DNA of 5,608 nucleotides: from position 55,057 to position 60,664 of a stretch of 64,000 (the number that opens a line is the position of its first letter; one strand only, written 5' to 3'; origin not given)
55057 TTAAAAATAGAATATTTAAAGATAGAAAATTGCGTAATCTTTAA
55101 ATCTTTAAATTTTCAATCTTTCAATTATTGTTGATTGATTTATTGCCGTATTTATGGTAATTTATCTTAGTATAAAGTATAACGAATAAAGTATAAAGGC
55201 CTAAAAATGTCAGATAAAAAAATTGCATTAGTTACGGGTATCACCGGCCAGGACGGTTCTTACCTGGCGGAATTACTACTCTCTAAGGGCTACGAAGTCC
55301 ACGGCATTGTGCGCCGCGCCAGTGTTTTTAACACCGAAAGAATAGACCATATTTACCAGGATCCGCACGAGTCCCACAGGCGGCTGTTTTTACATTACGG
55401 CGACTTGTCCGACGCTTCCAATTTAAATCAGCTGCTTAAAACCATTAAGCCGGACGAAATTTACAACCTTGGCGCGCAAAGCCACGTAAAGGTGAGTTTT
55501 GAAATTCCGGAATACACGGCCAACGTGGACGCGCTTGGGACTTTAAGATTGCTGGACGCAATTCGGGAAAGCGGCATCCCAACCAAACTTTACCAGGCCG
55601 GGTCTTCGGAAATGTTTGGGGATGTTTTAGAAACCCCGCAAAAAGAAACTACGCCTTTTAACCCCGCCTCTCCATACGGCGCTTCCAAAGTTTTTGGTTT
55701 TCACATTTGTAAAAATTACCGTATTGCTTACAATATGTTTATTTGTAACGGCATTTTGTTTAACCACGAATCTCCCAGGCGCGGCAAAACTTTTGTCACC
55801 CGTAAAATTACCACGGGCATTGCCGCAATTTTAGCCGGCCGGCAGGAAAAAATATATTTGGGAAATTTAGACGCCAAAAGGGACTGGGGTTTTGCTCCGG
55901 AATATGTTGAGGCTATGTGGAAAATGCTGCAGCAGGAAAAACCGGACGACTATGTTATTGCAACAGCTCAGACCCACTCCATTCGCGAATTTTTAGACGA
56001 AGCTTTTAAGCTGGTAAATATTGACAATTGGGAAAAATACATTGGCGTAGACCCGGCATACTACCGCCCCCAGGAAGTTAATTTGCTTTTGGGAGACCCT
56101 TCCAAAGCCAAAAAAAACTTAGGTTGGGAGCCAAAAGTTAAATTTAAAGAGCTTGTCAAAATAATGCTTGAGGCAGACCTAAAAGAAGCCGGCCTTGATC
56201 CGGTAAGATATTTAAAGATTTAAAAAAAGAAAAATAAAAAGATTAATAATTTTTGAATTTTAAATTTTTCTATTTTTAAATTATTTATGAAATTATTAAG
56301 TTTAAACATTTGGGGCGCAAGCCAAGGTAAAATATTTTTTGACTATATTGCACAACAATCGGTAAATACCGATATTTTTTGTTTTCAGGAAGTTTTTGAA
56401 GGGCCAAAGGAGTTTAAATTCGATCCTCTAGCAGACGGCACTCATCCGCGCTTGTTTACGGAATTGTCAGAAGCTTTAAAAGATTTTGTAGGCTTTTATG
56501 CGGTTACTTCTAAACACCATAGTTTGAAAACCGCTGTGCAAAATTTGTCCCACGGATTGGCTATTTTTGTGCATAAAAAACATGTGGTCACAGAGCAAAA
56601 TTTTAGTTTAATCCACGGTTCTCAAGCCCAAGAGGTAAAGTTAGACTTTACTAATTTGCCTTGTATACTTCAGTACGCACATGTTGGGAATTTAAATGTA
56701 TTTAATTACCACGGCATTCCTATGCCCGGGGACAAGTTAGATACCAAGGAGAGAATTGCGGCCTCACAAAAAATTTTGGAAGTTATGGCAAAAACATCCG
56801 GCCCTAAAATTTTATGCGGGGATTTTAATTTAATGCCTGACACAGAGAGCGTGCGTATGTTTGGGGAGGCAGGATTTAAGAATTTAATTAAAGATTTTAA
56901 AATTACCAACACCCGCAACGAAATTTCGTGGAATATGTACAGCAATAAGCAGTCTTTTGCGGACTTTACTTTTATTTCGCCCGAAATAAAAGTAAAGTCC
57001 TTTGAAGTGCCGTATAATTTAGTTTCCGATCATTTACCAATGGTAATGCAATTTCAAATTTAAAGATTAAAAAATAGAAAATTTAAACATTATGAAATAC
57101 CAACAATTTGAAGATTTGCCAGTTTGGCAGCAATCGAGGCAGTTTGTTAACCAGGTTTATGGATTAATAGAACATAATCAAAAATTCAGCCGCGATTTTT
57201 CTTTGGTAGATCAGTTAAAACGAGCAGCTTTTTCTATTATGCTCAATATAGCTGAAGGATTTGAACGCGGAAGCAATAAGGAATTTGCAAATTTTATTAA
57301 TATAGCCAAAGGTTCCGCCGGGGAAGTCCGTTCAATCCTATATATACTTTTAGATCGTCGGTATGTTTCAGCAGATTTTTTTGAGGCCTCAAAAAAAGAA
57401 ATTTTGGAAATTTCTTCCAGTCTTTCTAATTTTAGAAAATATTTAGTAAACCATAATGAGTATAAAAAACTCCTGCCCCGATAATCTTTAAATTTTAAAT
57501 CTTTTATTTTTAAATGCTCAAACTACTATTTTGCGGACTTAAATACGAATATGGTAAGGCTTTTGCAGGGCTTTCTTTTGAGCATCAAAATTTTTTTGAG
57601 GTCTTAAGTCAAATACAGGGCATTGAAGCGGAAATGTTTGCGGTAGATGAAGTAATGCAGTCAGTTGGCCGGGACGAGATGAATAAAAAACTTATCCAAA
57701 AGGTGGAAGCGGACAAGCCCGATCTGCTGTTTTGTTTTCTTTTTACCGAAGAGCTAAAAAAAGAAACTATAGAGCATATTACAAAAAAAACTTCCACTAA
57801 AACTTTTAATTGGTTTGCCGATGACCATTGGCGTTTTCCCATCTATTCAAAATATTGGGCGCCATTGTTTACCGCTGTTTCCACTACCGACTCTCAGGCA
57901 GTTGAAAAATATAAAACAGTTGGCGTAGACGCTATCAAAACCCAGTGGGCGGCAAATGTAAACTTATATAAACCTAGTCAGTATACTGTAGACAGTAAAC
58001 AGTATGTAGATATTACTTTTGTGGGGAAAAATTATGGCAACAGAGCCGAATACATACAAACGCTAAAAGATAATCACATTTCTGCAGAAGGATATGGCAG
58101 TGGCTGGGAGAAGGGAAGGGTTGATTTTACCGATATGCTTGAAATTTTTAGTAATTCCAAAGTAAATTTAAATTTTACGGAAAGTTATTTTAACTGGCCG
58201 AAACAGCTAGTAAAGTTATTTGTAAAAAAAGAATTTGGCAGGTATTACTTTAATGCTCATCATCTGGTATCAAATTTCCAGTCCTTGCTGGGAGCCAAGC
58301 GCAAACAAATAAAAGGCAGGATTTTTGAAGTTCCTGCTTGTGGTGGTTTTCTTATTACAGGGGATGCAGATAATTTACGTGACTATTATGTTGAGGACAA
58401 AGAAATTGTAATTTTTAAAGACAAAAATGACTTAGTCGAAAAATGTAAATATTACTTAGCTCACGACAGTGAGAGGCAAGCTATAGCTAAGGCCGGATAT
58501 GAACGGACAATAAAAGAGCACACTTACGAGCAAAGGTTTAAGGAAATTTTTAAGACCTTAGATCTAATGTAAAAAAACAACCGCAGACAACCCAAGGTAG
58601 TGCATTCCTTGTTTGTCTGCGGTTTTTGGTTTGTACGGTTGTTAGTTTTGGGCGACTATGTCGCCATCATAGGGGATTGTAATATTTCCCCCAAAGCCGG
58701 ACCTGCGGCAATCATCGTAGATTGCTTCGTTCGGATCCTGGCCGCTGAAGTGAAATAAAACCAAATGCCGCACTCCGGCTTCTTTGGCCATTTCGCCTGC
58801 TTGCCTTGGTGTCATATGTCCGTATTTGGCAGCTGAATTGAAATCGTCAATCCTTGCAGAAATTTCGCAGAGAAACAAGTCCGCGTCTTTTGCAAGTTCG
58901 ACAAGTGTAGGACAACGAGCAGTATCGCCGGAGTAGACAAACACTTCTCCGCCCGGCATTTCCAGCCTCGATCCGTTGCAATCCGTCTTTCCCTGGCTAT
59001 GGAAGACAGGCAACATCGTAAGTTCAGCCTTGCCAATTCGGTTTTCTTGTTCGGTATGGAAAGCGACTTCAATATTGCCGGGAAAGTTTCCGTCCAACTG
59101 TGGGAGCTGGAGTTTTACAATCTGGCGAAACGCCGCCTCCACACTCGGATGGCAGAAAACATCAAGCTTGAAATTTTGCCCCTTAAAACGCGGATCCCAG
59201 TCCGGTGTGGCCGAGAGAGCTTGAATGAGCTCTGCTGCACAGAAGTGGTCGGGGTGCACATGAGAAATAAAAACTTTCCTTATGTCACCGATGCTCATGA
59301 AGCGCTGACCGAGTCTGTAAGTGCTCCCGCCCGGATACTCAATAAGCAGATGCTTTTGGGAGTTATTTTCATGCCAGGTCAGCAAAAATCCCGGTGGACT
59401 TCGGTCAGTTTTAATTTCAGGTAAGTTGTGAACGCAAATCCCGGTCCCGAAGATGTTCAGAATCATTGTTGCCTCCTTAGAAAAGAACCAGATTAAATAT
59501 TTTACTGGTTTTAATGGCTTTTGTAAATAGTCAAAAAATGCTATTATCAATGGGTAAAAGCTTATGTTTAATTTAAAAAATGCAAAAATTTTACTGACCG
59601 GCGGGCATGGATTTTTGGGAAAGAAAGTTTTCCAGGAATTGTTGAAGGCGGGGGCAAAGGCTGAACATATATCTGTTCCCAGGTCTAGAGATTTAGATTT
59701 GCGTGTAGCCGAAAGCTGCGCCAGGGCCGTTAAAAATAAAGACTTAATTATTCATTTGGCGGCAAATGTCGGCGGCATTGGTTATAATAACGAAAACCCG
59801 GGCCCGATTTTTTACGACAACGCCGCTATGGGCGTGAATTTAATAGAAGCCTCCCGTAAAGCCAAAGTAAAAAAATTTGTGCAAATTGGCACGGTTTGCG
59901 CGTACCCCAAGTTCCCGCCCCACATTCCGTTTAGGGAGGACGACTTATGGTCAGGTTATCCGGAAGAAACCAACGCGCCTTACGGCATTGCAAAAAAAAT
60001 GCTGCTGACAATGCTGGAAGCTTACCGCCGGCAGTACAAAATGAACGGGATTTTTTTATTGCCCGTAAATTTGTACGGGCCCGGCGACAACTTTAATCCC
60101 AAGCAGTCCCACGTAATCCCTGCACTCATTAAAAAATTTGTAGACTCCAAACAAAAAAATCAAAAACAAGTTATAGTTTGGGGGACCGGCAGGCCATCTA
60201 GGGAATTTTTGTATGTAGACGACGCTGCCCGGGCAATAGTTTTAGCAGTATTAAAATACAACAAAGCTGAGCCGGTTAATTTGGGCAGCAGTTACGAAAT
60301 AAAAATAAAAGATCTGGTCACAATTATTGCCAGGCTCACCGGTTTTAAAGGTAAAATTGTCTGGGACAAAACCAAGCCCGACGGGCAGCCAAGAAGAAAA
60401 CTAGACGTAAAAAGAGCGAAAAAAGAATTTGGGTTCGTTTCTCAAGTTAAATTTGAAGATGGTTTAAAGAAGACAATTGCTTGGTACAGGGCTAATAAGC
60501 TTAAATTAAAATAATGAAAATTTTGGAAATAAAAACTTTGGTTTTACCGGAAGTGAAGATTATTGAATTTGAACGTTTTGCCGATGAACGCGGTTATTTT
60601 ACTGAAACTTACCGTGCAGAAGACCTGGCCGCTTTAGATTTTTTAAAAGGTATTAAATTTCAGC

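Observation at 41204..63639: Candidate surface-protein O-glycosylation / S-layer assembly locus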

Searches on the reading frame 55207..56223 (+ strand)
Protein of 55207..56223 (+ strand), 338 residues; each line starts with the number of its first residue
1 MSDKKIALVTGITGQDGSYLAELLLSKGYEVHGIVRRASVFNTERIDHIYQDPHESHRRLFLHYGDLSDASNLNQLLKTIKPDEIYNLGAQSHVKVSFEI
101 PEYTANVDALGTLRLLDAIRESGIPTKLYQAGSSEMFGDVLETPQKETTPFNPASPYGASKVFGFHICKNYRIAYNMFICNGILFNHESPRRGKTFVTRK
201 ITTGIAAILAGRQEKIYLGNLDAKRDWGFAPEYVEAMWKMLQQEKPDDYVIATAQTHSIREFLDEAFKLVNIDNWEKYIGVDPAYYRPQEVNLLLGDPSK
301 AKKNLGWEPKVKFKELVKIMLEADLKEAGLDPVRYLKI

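Call 3: search_protein_families(library=pfam, proteins=[window:55207-56223:+], max_evalue=0.01)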
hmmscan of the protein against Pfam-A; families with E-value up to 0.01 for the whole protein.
window:55207-56223:+ (338 aa): 4 families
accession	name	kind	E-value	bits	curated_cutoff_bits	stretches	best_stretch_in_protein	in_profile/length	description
PF16363.11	GDP_Man_Dehyd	-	2.8e-142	474.5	27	1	8-320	1-332/332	GDP-mannose 4,6 dehydratase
PF01370.27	Epimerase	-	1.3e-73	247.8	20.9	1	7-252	1-240/240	NAD dependent epimerase/dehydratase family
PF04321.23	RmlD_sub_bind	-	2.5e-09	37.1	27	1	8-167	4-135/287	RmlD substrate binding domain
PF02719.21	Polysacc_synt_2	-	0.00014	21.6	20.2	1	8-124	2-120/293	Polysaccharide biosynthesis protein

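Call 55: search_protein_families(library=ncbifam, proteins=[window:55207-56223:+], max_evalue=0.00001)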
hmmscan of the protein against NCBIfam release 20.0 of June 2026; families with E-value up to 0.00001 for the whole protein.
window:55207-56223:+ (338 aa): 11 families
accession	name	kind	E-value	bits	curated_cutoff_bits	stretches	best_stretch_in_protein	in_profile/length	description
TIGR01472.1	gmd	equivalog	1.2e-159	531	415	1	5-327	1-341/342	GDP-mannose 4,6-dehydratase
TIGR04180.1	EDH_00030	hypoth_equivalog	7.6e-33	113.8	475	1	8-311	2-296/297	NAD-dependent 4,6-dehydratase LegB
TIGR01181.1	dTDP_gluc_dehyt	equivalog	1.1e-29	103.5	365.1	1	8-319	3-306/321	dTDP-glucose 4,6-dehydratase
TIGR02622.1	CDP_4_6_dhtase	equivalog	2.8e-23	82.6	278.45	1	4-175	4-172/352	CDP-glucose 4,6-dehydratase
TIGR01179.1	galE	equivalog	7.4e-22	77.6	262.3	1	8-176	3-165/332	UDP-glucose 4-epimerase GalE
NF007490.0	PRK10084.1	subfamily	1.7e-14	53.6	649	1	40-318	37-328/361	dTDP-glucose 4,6-dehydratase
NF007582.0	PRK10217.1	equivalog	2.5e-14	53.2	698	1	55-253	48-253/355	dTDP-glucose 4,6-dehydratase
NF043036.1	ErythonDh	equivalog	2.8e-10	39.9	325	1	8-171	4-163/321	D-erythronate dehydrogenase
NF007956.0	PRK10675.1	subfamily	3.4e-09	36.3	394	1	7-170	3-162/338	UDP-glucose 4-epimerase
TIGR01214.1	rmlD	equivalog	3.9e-07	29.4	224.05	1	8-173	3-140/285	dTDP-4-dehydrorhamnose reductase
NF011728.1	PRK15181.1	equivalog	7.6e-07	28.4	760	1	5-321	16-334/348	Vi polysaccharide biosynthesis UDP-N-acetylglucosaminuronic acid C-4 epimerase TviC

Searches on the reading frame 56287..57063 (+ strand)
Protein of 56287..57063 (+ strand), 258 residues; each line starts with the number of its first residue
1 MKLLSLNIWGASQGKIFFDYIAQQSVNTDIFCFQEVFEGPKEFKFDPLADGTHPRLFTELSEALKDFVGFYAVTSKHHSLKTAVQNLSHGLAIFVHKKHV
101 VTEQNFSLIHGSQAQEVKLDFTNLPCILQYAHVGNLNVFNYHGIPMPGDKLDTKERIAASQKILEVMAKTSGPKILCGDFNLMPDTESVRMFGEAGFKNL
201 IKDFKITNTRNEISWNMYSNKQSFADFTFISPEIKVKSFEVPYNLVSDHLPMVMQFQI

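Call 4: search_protein_families(library=pfam, proteins=[window:56287-57063:+], max_evalue=0.01)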
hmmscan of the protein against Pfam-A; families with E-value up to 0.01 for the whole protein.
window:56287-57063:+ (258 aa): 2 families
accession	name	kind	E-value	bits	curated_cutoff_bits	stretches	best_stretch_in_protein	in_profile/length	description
PF03372.29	Exo_endo_phos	-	1.6e-13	51.3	24.5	1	4-249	1-225/225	Endonuclease/Exonuclease/phosphatase family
PF14529.12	Exo_endo_phos_2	-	1.5e-05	25.2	27.4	1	160-252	18-116/117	Endonuclease-reverse transcriptase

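Call 55: search_protein_families(library=ncbifam, proteins=[window:56287-57063:+], max_evalue=0.00001)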
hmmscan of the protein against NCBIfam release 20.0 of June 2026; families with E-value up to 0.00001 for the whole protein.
window:56287-57063:+ (258 aa): 1 family
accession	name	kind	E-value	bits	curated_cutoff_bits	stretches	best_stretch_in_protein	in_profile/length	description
NF003842.0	PRK05421.1-4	equivalog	1.8e-06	27.6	144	0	2-258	33-257/259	endonuclease/exonuclease/phosphatase family protein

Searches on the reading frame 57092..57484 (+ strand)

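Call 4: search_protein_families(library=pfam, proteins=[window:57092-57484:+], max_evalue=0.01)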
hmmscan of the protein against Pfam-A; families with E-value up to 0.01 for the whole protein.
window:57092-57484:+ (130 aa): 1 family
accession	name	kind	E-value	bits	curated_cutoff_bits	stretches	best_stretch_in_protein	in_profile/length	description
PF05635.17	23S_rRNA_IVP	-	4.9e-33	114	33.8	1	7-112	1-105/106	23S rRNA-intervening sequence protein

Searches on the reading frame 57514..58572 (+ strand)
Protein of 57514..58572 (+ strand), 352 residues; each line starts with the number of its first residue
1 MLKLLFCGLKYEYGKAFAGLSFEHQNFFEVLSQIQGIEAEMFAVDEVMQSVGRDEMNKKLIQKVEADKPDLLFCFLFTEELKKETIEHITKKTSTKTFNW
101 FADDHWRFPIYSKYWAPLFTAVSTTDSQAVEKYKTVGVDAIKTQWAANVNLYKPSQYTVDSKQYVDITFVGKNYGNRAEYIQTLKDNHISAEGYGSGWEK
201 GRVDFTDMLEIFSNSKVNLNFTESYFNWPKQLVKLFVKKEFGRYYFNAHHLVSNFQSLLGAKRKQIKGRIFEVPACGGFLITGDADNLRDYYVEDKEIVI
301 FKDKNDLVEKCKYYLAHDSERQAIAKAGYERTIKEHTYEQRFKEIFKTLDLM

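Call 4: search_protein_families(library=pfam, proteins=[window:57514-58572:+], max_evalue=0.01)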
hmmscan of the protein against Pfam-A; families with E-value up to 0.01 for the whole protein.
window:57514-58572:+ (352 aa): 1 family
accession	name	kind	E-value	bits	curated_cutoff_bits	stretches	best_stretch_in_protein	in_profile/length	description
PF13524.12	Glyco_trans_1_2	-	4.9e-32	111.3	25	1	179-346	4-143/144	Glycosyl transferase-like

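Call 7: search_protein_families(library=ncbifam, proteins=[window:57514-58572:+], max_evalue=0.01)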
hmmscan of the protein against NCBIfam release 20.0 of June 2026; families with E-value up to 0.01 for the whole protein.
window:57514-58572:+ (352 aa): 0 families

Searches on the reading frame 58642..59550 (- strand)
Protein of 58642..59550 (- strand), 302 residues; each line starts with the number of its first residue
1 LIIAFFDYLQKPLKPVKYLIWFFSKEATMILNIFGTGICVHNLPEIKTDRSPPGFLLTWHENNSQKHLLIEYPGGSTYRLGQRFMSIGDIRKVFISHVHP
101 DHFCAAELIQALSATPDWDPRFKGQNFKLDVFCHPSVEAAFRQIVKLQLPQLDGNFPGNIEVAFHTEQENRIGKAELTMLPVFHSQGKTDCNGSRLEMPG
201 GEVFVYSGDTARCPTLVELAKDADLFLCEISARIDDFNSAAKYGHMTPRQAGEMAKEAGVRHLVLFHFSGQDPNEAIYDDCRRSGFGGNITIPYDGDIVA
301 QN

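Call 4: search_protein_families(library=pfam, proteins=[window:58642-59550:-], max_evalue=0.01)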
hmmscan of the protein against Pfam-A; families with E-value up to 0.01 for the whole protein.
window:58642-59550:- (302 aa): 2 families
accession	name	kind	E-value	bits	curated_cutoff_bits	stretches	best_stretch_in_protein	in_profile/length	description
PF12706.13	Lactamase_B_2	-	7.3e-20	71.9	27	1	87-268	28-200/200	Beta-lactamase superfamily domain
PF00753.33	Lactamase_B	-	0.00018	22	22.7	1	80-118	34-72/196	Metallo-beta-lactamase superfamily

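Call 55: search_protein_families(library=ncbifam, proteins=[window:58642-59550:-], max_evalue=0.00001)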
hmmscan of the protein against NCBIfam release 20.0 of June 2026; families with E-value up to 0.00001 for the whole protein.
window:58642-59550:- (302 aa): 9 families
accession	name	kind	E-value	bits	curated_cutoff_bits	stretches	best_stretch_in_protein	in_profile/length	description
NF041851.1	cyc_nuc_deg_phdiest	equivalog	6.5e-24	84.7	400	1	54-296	21-248/253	cyclic nucleotide-degrading phosphodiesterase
TIGR02651.1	RNase_Z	equivalog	8.9e-23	80.8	292.95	1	201-270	201-270/302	ribonuclease Z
NF000801.0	PRK00055.1-3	equivalog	1.8e-22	79.8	252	1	201-295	204-297/307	ribonuclease Z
NF000805.0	PRK00055.2-3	equivalog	3.5e-21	75.8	416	1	200-295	199-294/307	ribonuclease Z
NF000804.0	PRK00055.2-1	equivalog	1.1e-13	51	402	1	207-272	206-271/306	ribonuclease Z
NF000800.0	PRK00055.1-1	equivalog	1.8e-13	50.2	398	1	199-272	203-275/305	ribonuclease Z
NF002558.0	PRK02126.1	subfamily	2.2e-13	49.9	315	1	212-270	257-315/345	ribonuclease Z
NF041257.1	GntH_guanitoxin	equivalog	1.7e-10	40.4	333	0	195-296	182-293/374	guanitoxin biosynthesis MBL fold metallo-hydrolase GntH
TIGR02649.1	true_RNase_BN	exception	2.2e-10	40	563.7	1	201-271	203-273/304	ribonuclease BN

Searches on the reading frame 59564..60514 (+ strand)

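Call 4: search_protein_families(library=pfam, proteins=[window:59564-60514:+], max_evalue=0.01)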
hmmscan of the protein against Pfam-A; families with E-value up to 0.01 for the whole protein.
window:59564-60514:+ (316 aa): 7 families
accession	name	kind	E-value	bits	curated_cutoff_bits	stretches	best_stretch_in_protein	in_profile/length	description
PF01370.27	Epimerase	-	1.5e-56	191.9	20.9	1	9-241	1-240/240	NAD dependent epimerase/dehydratase family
PF16363.11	GDP_Man_Dehyd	-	9.1e-25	88.2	27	1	44-304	59-332/332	GDP-mannose 4,6 dehydratase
PF01073.25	3Beta_HSD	-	2.5e-09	37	22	1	11-237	2-239/280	3-beta hydroxysteroid dehydrogenase/isomerase family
PF13460.12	NAD_binding_10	-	2.1e-07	31.4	27.2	1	13-132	1-120/184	NAD(P)H-binding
PF02719.21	Polysacc_synt_2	-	5.4e-05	23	20.2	0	45-110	62-128/293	Polysaccharide biosynthesis protein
PF04321.23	RmlD_sub_bind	-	0.00032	20.3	27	1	8-67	2-60/287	RmlD substrate binding domain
PF07993.18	NAD_binding_4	-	0.0047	16.6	20.1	0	11-36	1-26/258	Male sterility protein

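Call 55: search_protein_families(library=ncbifam, proteins=[window:59564-60514:+], max_evalue=0.00001)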
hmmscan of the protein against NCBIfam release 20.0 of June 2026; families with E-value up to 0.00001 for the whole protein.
window:59564-60514:+ (316 aa): 14 families
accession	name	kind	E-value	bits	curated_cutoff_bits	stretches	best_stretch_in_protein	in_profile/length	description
NF047922.1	GDPFucSynFcl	equivalog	1.4e-83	280.9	500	1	6-312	2-305/308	GDP-L-fucose synthase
TIGR01181.1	dTDP_gluc_dehyt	equivalog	3.8e-29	101.8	365.1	1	48-313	61-316/321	dTDP-glucose 4,6-dehydratase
TIGR04180.1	EDH_00030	hypoth_equivalog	6.4e-26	91.1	475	1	45-271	57-268/297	NAD-dependent 4,6-dehydratase LegB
TIGR01179.1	galE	equivalog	7.4e-20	71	262.3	1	57-312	69-329/332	UDP-glucose 4-epimerase GalE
NF007490.0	PRK10084.1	subfamily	1.1e-17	64.1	649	1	135-312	162-338/361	dTDP-glucose 4,6-dehydratase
NF007582.0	PRK10217.1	equivalog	5.6e-16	58.6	698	1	132-312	152-335/355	dTDP-glucose 4,6-dehydratase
NF042422.1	oxyalk_red_OleD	equivalog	8.3e-15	55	580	1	8-232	2-218/329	2-alkyl-3-oxoalkanoate reductase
NF011728.1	PRK15181.1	equivalog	5.6e-14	51.9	760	1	45-309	77-338/348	Vi polysaccharide biosynthesis UDP-N-acetylglucosaminuronic acid C-4 epimerase TviC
NF042423.1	oxyalk_red_Shew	equivalog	3.4e-10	39.5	580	1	5-255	7-247/331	2-alkyl-3-oxoalkanoate reductase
TIGR02197.1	heptose_epim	equivalog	1.5e-09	37.4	274.6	1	55-309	63-314/316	ADP-glyceromanno-heptose 6-epimerase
TIGR02622.1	CDP_4_6_dhtase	equivalog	2.4e-09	36.8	278.45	1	57-311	74-333/352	CDP-glucose 4,6-dehydratase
TIGR03466.1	HpnA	hypoth_equivalog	8.1e-09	34.8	367.65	0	8-113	2-116/327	hopanoid-associated sugar epimerase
NF007956.0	PRK10675.1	subfamily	2.3e-07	30.3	394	0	59-260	74-281/338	UDP-glucose 4-epimerase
NF043036.1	ErythonDh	equivalog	2.9e-06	26.7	325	0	8-34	2-28/321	D-erythronate dehydrogenase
